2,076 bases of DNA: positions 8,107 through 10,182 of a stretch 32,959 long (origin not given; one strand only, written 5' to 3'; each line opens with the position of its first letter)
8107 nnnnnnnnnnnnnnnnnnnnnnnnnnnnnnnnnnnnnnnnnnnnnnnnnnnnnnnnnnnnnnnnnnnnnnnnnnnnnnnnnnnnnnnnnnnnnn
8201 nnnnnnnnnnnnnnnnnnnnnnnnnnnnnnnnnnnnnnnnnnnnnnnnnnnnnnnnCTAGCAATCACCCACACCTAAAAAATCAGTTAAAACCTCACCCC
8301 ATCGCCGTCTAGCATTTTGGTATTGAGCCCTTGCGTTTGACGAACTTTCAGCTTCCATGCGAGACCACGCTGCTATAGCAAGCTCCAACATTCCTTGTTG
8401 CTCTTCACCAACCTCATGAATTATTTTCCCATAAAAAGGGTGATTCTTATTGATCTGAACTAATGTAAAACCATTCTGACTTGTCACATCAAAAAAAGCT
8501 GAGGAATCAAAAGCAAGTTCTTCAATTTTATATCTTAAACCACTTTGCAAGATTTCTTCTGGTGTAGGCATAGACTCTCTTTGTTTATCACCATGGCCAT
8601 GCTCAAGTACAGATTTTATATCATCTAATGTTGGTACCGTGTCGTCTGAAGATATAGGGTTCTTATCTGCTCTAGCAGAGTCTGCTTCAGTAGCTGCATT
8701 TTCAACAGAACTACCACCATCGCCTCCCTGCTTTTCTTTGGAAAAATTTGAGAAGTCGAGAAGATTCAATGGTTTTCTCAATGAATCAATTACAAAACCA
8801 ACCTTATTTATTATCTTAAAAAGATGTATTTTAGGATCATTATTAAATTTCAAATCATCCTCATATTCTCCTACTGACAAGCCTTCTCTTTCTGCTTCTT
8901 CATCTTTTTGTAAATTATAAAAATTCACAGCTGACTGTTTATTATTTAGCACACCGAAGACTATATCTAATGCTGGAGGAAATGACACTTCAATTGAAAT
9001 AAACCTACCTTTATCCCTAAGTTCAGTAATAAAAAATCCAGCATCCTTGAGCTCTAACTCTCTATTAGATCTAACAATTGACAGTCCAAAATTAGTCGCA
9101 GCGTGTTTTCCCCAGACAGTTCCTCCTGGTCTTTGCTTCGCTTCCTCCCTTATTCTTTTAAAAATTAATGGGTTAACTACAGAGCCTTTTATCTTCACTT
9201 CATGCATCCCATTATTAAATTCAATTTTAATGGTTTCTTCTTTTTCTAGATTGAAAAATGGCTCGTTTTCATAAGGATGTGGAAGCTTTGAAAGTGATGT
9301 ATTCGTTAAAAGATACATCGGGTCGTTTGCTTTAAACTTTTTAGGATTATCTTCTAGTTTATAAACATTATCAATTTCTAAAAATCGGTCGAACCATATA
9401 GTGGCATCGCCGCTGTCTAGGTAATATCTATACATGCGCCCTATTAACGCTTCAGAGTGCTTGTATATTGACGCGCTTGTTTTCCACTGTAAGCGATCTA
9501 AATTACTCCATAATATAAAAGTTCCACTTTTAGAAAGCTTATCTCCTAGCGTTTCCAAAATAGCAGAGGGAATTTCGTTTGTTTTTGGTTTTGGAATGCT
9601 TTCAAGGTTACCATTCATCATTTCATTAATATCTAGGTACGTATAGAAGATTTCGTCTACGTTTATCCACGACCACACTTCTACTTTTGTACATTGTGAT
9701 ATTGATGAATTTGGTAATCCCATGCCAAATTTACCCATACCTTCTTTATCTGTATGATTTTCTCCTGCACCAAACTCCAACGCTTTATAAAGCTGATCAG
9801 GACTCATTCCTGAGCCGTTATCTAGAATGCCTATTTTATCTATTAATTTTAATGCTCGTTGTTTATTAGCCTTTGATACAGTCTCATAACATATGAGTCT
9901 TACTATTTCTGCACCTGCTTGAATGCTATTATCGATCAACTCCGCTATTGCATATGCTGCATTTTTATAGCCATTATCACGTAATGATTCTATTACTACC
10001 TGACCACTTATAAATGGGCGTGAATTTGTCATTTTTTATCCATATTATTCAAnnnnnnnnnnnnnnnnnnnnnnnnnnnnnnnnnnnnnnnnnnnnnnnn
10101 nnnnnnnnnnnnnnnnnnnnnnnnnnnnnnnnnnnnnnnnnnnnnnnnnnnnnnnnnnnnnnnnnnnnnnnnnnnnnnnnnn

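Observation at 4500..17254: Ssp-type DNA phosphorothioation defence island with a non-canonical nine-gene composition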

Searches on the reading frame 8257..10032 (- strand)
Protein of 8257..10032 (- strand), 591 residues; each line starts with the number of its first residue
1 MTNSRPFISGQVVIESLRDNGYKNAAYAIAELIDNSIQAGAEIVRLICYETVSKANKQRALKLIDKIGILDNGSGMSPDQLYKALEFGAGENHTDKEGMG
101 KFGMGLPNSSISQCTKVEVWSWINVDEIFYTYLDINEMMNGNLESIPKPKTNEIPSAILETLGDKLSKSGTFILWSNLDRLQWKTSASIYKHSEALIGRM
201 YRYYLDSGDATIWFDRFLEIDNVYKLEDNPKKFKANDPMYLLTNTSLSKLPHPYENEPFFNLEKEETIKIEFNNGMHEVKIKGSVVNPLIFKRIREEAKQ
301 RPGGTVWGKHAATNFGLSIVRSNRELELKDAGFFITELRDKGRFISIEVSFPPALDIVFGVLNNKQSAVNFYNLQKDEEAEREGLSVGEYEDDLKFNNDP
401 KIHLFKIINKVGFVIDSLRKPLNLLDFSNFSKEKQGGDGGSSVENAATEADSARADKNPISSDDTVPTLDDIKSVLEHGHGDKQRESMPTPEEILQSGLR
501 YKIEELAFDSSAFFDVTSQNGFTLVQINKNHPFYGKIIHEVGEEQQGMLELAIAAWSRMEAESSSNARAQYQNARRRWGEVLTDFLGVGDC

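Call 4: search_protein_families(library=padloc, proteins=[window:8257-10032:-], max_evalue=0.001)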
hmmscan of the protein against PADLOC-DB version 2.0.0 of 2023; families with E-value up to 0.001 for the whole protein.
window:8257-10032:- (591 aa): 1 family
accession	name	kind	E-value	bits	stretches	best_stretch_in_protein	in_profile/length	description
PDLC02204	MzaB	-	1.2e-15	55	1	11-239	12-222/500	-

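Call 5: search_protein_families(library=ncbifam, proteins=[window:8257-10032:-], max_evalue=0.001)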
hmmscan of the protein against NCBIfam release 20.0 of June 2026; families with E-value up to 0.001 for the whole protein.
window:8257-10032:- (591 aa): 1 family
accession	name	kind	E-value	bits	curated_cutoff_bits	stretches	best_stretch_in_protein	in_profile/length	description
NF041932.1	MzaB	equivalog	1e-16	60.4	850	1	13-240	1-210/480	MZA anti-phage system associated ATPase MzaB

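Call 6: search_protein_families(library=pfam, proteins=[window:8257-10032:-], max_evalue=0.01)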
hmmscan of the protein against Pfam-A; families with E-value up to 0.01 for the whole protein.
window:8257-10032:- (591 aa): 2 families
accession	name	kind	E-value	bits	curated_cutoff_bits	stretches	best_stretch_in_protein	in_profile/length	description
PF13589.12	HATPase_c_3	-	2e-19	70.4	25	1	26-154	4-124/137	Histidine kinase-, DNA gyrase B-, and HSP90-like ATPase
PF02518.31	HATPase_c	-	0.0014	19.5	26.4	1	27-109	8-80/111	Histidine kinase-, DNA gyrase B-, and HSP90-like ATPase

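Call 12: find_encoding_contigs(protein=window:8257-10032:-, flank=10000, max_places=10)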
Protein window:8257-10032:- (591 aa): 1 contig read that carries it; 1 place shown.
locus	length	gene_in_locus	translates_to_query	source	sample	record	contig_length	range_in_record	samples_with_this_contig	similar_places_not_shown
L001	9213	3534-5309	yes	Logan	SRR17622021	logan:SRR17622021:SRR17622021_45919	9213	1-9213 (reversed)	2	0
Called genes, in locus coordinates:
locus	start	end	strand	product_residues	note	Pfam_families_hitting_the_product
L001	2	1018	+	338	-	?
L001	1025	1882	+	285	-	PF01507:PAPS_reduct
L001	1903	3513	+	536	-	PF00270:DEAD, PF04851:ResIII, PF18766:SWI2_SNF2, PF00271:Helicase_C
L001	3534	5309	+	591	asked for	PF13589:HATPase_c_3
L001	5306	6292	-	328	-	-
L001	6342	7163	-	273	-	PF09962:DUF2196, PF04326:SLFN_AlbA_2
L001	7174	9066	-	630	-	PF13489:Methyltransf_23 (weak)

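Call 13: find_homologous_proteins(query=window:8257-10032:-, max_evalue=0.00001)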
Query window:8257-10032:- (591 aa): 2328 proteins with E <= 0.00001 among 8000 candidates; the best 120 are listed.
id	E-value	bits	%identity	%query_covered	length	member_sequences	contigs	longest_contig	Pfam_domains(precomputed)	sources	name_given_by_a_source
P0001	0.0e+0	1342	100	100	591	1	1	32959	PF13589.13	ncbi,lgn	-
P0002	0.0e+0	1131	84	100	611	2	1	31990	PF13589.13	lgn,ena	-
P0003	0.0e+0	1096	80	100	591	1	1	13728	PF13589.13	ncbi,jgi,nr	ncbi:MAG: ATP-binding protein [Chlorobi bacterium]|nr:ATP-binding protein [Chlorobiota bacterium]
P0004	0.0e+0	1077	79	100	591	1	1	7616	PF13589.13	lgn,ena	-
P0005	0.0e+0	1057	79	100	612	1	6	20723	PF13589.13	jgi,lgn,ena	-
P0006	2.5e-286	969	72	100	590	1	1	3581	PF13589.13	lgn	-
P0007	3.0e-286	969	72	99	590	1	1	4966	PF13589.13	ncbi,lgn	-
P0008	7.9e-282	954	72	99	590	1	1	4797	PF13589.13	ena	-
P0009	1.6e-273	927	69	100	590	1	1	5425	PF13589.13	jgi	jgi:hypothetical protein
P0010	1.1e-183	630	50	99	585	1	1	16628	PF13589.13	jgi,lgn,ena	-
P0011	1.4e-180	620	50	99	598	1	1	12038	PF13589.13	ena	-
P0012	9.9e-178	611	49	99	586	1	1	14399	PF13589.13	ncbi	-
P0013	1.1e-163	564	49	99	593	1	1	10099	PF13589.13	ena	-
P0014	5.7e-163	562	47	99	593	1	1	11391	PF13589.13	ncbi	-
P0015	1.3e-162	561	47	99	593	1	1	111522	PF13589.13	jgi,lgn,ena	-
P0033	5.2e-150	519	45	98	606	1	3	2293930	PF13589.13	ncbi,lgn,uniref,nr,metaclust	ncbi:ATP-binding protein [Vibrio cyclitrophicus]|uniref:ATP-binding protein n=1 Tax=Vibrio cyclitrop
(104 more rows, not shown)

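Call 15: find_related_loci(query=A1, collection=genome_contigs, flank=10000)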
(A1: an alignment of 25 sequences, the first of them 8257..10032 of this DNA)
Query A1 (591 aa) in genome_contigs; peptide patterns used: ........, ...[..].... (x = any residue, [..] = any of these).
599 stretches matched a pattern (row limit reached: there are more); 564 encode a relative of the query (tblastn E <= 1e-3); the best 80 are kept; 80 distinct loci.
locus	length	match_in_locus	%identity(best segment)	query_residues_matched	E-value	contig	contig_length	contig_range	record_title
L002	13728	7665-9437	80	1-591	0e+0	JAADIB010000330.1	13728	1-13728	MAG: Chlorobiota bacterium isolate M_MetaBat.23 contig-127_7213, whole genome shotgun sequence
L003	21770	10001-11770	47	4-586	3e-158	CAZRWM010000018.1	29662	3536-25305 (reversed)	MAG TPA_asm: uncultured bacterium isolate binchicken_co76_518 genome assembly, contig: NODE_1774_length_29662_cov_5.8563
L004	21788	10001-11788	44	1-587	8e-155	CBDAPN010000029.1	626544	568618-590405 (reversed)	MAG: Endozoicomonas sp. isolate 8470bd25-123e-441a-b7c5-e891fc5b1eee genome assembly, contig: contig_29, whole genome sh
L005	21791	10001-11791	43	3-586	8e-151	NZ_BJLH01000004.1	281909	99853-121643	Vibrio comitans NBRC 102076 sequence04, whole genome shotgun sequence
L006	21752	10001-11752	44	2-580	9e-149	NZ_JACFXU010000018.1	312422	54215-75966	Sediminihaliea albiluteola strain F7430 contig_18, whole genome shotgun sequence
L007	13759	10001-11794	42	7-589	6e-137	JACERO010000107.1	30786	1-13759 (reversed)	MAG: Nitrosopumilus sp. isolate HM_N NODE_15_length_30786_cov_10.8677_ID_6648, whole genome shotgun sequence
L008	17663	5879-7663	43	1-586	2e-136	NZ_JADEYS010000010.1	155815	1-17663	Pontibacterium sinense strain N1Y112 NODE_10, whole genome shotgun sequence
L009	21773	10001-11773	42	4-586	2e-135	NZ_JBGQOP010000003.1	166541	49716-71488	Oceanisphaera sp. W20_SRM_FM3 NODE_3_length_166541_cov_154.233750, whole genome shotgun sequence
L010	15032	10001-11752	42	7-583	5e-135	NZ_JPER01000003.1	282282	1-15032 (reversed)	Pseudidiomarina salinarum strain ISL-52 contig3, whole genome shotgun sequence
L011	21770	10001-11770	42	4-586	4e-135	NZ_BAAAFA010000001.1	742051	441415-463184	Colwellia asteriadis strain JCM 15608 sequence01, whole genome shotgun sequence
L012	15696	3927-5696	42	4-586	1e-133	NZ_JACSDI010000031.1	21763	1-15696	Shewanella cutis strain PS-2 scaffold31_size21764, whole genome shotgun sequence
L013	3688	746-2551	42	7-590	2e-137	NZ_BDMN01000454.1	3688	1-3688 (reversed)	Bathymodiolus platifrons methanotrophic gill symbiont strain HPD1508-B01-01, whole genome shotgun sequence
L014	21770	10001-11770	42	4-586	1e-131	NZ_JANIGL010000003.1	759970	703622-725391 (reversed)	Pseudoalteromonas shioyasakiensis strain MJCC1 NODE_3_length_759970_cov_711.740998, whole genome shotgun sequence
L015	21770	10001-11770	42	4-586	1e-131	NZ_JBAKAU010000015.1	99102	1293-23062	Pseudoalteromonas aliena strain TI.1.02 c_000000000015, whole genome shotgun sequence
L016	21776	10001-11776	42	3-586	2e-131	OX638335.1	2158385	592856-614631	MAG: uncultured Gammaproteobacteria bacterium isolate 6ddc5bf2-6eff-4202-ab2d-3bc5a555a517 genome assembly, chromosome:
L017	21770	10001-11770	41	4-586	1e-130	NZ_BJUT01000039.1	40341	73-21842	Pseudoalteromonas atlantica strain NBRC 103033 sequence039, whole genome shotgun sequence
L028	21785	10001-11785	38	7-588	5e-116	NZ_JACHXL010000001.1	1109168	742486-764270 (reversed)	Psychrobacter luti strain CECT 5885 Ga0372393_01, whole genome shotgun sequence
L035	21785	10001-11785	37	4-586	1e-108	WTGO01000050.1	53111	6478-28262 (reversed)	MAG: Chloroflexi bacterium isolate CO36388bin_17 NODE_144_length_53111_cov_19.145865, whole genome shotgun sequence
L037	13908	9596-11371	37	7-586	2e-108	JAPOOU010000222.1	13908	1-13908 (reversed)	MAG: Chloroflexota bacterium isolate APA_bin_42 c_000000609971, whole genome shotgun sequence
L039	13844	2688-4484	36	1-586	2e-107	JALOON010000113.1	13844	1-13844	MAG: Oscillatoriaceae cyanobacterium Prado104 scaffold_7512, whole genome shotgun sequence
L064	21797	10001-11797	37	1-586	2e-104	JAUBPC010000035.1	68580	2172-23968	Microcoleus sp. SVA1_B3 NODE_83_length_68580_cov_51.601609, whole genome shotgun sequence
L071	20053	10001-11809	37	1-586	7e-103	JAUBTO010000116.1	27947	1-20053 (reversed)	Microcoleus sp. C2D2 NODE_222_length_27947_cov_41.664011, whole genome shotgun sequence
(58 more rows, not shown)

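Call 36: search_protein_families(library=pfam, proteins=[L064:13036-14238:-, L071:15089-15673:+, L071:15666-16391:+, L039:8682-9530:+, L071:17740-18918:+, L035:4636-5997:+, L035:6146-8341:+, L037:11524-13530:-, L028:8904-9896:+, L035:173-1189:+], max_evalue=0.001)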
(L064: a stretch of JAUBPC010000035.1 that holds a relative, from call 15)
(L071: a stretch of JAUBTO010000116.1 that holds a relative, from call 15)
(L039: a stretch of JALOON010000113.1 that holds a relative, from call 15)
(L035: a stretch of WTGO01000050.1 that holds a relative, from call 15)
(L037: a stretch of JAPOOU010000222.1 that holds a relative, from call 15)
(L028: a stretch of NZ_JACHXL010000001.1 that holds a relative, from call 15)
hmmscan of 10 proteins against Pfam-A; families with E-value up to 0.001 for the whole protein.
L064:13036-14238:- (400 aa): 2 families
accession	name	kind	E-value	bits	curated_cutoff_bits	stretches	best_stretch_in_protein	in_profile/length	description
PF00762.24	Ferrochelatase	-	3.6e-41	141.6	27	1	22-344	2-313/317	Ferrochelatase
PF01903.22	CbiX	-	1e-05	26.2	22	0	109-155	25-72/106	CbiX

L071:15089-15673:+ (194 aa): 0 families

L071:15666-16391:+ (241 aa): 1 family
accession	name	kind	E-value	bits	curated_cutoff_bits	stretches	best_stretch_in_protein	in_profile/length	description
PF11318.15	DUF3120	-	8.7e-90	300.8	29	1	42-238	2-198/199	Protein of unknown function (DUF3120)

L039:8682-9530:+ (282 aa): 3 families
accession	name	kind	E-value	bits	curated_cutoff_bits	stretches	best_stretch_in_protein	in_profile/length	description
PF00561.26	Abhydrolase_1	-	2.6e-32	112.9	25.8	1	28-266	1-244/245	alpha/beta hydrolase fold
PF12697.13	Abhydrolase_6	-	7.1e-22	79.6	26.3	1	30-269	1-213/217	Alpha/beta hydrolase family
PF12146.15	Hydrolase_4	-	9.8e-19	68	27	1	27-265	4-237/239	Serine aminopeptidase, S33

L071:17740-18918:+ (392 aa): 4 families
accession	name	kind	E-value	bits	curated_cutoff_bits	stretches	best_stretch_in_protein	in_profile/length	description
PF00805.28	Pentapeptide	-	1.5e-25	88.8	20.2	2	323-362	1-40/40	Pentapeptide repeats (8 copies)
PF00226.36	DnaJ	-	6.9e-13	48.9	27.8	1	6-69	1-59/63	DnaJ domain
PF13599.13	Pentapeptide_4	-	1.3e-10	41.6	38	1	274-328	12-66/78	Pentapeptide repeat region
PF13576.12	Pentapeptide_3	-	1.3e-07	32.2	27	0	276-318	2-47/48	Pentapeptide repeats (9 copies)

L035:4636-5997:+ (453 aa): 1 family
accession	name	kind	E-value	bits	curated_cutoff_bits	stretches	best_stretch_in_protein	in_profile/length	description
PF06134.17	RhaA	-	4e-207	688.9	22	1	37-452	1-417/417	L-rhamnose isomerase (RhaA)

L035:6146-8341:+ (731 aa): 4 families
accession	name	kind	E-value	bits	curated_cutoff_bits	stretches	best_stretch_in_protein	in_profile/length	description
PF13561.12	adh_short_C2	-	7e-31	108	27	2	454-645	1-177/236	Enoyl-(Acyl carrier protein) reductase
PF00106.31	adh_short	-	1.4e-28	100.2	26.6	1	448-644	1-182/195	short chain dehydrogenase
PF00596.27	Aldolase_II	-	1.5e-12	48.2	22.2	1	34-235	7-180/183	Class II Aldolase and Adducin N-terminal domain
PF08659.16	KR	-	0.00028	21.3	22.6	1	451-625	4-162/180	KR domain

L037:11524-13530:- (668 aa): 3 families
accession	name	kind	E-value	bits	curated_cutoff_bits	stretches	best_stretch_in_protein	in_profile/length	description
PF05425.18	CopD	-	4.5e-15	56.4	32.1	1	347-455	2-105/105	Copper resistance protein D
PF04234.18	CopC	-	2.1e-10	41.9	23.3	1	27-121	1-91/92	CopC domain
PF13115.11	YtkA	-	0.0003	21.8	25.9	1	492-553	18-80/85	YtkA-like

L028:8904-9896:+ (330 aa): 1 family
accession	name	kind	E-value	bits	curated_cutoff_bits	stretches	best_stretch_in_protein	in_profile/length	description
PF14903.11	WG_beta_rep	-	1.2e-54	182.4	25.6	5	210-241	2-33/35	WG containing repeat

L035:173-1189:+ (338 aa): 2 families
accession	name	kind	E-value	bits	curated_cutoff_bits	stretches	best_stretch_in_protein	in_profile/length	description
PF01408.29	GFO_IDH_MocA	-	6e-26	91.9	24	1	3-124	1-118/120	Oxidoreductase family, NAD-binding Rossmann fold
PF22725.1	GFO_IDH_MocA_C3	-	6.7e-11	42.7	27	1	137-254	4-123/124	GFO/IDH/MocA C-terminal domain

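Call 37: search_solved_structures(query=A1, max_evalue=0.01)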
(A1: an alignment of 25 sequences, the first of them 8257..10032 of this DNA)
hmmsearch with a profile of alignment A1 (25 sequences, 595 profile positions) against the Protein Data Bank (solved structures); distinct sequences matched with E-value up to 0.01: 7.
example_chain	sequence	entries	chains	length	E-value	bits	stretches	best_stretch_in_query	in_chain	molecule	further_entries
9cdi_A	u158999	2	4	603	3.8e-05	25.9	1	28-110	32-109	ATPase MORC2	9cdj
5of9_A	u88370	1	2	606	3.8e-05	25.9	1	28-110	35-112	MORC family CW-type zinc finger protein 2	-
5ofa_B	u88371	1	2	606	3.8e-05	25.9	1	28-110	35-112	MORC family CW-type zinc finger protein 2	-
9cdf_A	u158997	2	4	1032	7.9e-05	24.8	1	28-110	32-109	ATPase MORC2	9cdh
9cdg_A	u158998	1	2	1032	0.00026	23.1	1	28-110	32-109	ATPase MORC2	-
5ofb_B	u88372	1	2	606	0.00057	22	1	28-110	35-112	MORC family CW-type zinc finger protein 2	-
6mw7_A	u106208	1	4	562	0.0062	18.5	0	26-81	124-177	Structural maintenance of chromosomes flexible hinge domain-containing protein 1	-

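Call 51: search_dna_similar(query=window:8257-10032:-, collection=plasmids, mode=protein, max_evalue=1e-20, max_rows=20)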
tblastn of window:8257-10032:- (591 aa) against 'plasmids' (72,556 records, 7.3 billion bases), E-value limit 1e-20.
Records with a match: 18; places in all: 18; records where one place covers at least 80% of the query: 17.
Best place of each record, by identity: <60% 18.
By first word of the organism name: Trichormus 2; Roseivivax 2; Planktothrix 1; Cyanobacterium 1; Hymenobacter 1; Geminocystis 1; Mesorhizobium 1; Pannonibacter 1; Aminobacter 1; Agrobacterium 1; and 6 more.
By predicted mobility (MOB-suite, as given by PLSDB): non-mobilizable 10; mobilizable 5; conjugative 3.
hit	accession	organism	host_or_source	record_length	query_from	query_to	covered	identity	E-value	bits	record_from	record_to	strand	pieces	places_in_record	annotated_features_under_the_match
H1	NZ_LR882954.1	Planktothrix agardhii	-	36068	2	586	99%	35.1%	3e-90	312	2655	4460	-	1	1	ATP-binding protein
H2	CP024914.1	Cyanobacterium sp. HL-69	cell culture,enrichment cultures from ...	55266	1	586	99%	34.7%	4e-94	323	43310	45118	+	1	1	Type I restriction-modification system, restriction subunit R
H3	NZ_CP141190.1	Hymenobacter sp. GOD-10R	single cell,Crepidiastrum sonchifolium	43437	7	586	98%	34.8%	3e-97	332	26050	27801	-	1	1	ATP-binding protein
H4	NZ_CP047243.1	Trichormus variabilis 0441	cell culture,thermal spring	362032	2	586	99%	34.5%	3e-92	318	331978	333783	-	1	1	ATP-binding protein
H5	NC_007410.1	Trichormus variabilis ATCC 29413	-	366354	2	586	99%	34.5%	3e-92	318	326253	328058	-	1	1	ATP-binding protein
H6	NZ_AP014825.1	Geminocystis sp. NIES-3709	-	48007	3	538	91%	35.9%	6e-96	328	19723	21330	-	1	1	ATP-binding protein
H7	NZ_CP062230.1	Mesorhizobium onobrychidis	Sainfoin,pure bacterial culture,Nodule ...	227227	7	586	98%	32.7%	2e-93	321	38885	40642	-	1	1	ATP-binding protein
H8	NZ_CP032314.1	Pannonibacter phragmitetus BB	cell culture,soil under ...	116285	8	586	98%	32.6%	2e-84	295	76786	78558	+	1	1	ATP-binding protein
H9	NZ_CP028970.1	Aminobacter sp. MSH1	Soil,Dichlobenil-treated soil sampled ...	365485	6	586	98%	32.3%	5e-90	311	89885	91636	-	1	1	ATP-binding protein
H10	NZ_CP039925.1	Agrobacterium tumefaciens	-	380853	6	586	98%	31.9%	8e-88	305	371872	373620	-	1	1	ATP-binding protein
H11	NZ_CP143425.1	Roseobacter litoralis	Fucus vesiculosus var. spiralis,cell ...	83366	7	562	94%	32.9%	4e-76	271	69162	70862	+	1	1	ATP-binding protein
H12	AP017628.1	Pleomorphomonas sp. SM30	-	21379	7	530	89%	33.5%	3e-87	303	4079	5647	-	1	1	hypothetical protein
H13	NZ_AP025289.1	Treponema saccharophilum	-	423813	15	586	97%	27.3%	4e-42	170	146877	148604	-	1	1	ATP-binding protein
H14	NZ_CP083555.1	Leisingera sp. S132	-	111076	6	558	94%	25.7%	7e-34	145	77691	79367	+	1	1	ATP-binding protein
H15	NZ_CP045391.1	Roseivivax sp. THAF30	pure culture,Surface of a polyethylene ...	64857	6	558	94%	24.2%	3e-34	146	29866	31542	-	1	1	ATP-binding protein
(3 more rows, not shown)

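Call 52: get_annotated_region(hit=H3, flank=10000)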
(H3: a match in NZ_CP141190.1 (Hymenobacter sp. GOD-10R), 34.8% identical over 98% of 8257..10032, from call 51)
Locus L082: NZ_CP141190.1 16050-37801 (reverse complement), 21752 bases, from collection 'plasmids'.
description: Hymenobacter sp. GOD-10R plasmid unnamed6, complete sequence
organism: Hymenobacter sp. GOD-10R (NCBI taxid 3093922)
taxonomy: Bacteria; Bacteroidota; Cytophagia; Cytophagales; Hymenobacteraceae; Hymenobacter; Hymenobacter sp. GOD-10R
host: -; source: single cell,Crepidiastrum sonchifolium; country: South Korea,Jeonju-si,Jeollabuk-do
typing (MOB-suite, as given by PLSDB): non-mobilizable
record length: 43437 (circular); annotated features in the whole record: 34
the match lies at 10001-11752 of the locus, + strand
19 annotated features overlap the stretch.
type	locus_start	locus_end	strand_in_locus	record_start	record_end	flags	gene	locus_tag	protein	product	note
CDS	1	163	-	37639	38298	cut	-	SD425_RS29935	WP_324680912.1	recombinase family protein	GO:0006310 - DNA recombination [Evidence IEA]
CDS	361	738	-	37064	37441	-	-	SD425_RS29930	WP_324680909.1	GNAT family protein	-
CDS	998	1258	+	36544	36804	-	-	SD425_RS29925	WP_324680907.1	helix-turn-helix transcriptional regulator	-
CDS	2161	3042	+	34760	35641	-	-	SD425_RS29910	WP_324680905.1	DUF4007 family protein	-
CDS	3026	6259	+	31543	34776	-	-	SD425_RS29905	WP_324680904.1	hypothetical protein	-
CDS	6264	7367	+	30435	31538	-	-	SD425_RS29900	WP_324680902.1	phosphoadenosine phosphosulfate reductase family protein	-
CDS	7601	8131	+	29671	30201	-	-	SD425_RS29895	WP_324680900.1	hypothetical protein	-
CDS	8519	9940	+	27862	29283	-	-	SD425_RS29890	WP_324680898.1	DEAD/DEAH box helicase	-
CDS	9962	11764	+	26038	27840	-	-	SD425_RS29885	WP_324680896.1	ATP-binding protein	-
CDS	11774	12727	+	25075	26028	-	-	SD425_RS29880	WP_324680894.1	phospholipase D family protein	-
CDS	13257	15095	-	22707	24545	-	-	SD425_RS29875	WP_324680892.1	DUF262 domain-containing protein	-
CDS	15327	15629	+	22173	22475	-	-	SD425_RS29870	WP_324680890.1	transposase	GO:0006313 - DNA transposition [Evidence IEA]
CDS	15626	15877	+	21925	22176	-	-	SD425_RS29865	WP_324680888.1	hypothetical protein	-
CDS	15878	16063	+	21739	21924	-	-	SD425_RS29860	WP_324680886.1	hypothetical protein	-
CDS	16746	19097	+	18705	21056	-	-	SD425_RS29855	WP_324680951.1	S1 RNA-binding domain-containing protein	-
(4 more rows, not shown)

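Call 63: search_protein_families(library=pfam, proteins=[L005:18104-18655:-, L017:17115-17951:-], max_evalue=0.01)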
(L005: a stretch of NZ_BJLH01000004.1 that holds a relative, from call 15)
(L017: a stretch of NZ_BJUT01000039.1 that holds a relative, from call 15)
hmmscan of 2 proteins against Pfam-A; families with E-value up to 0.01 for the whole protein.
L005:18104-18655:- (183 aa): 0 families

L017:17115-17951:- (278 aa): 1 family
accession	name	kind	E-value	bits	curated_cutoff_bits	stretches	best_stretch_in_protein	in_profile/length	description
PF22518.2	DUF6997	-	2.4e-15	57.6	27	1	118-234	35-144/175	Domain of unknown function (DUF6997)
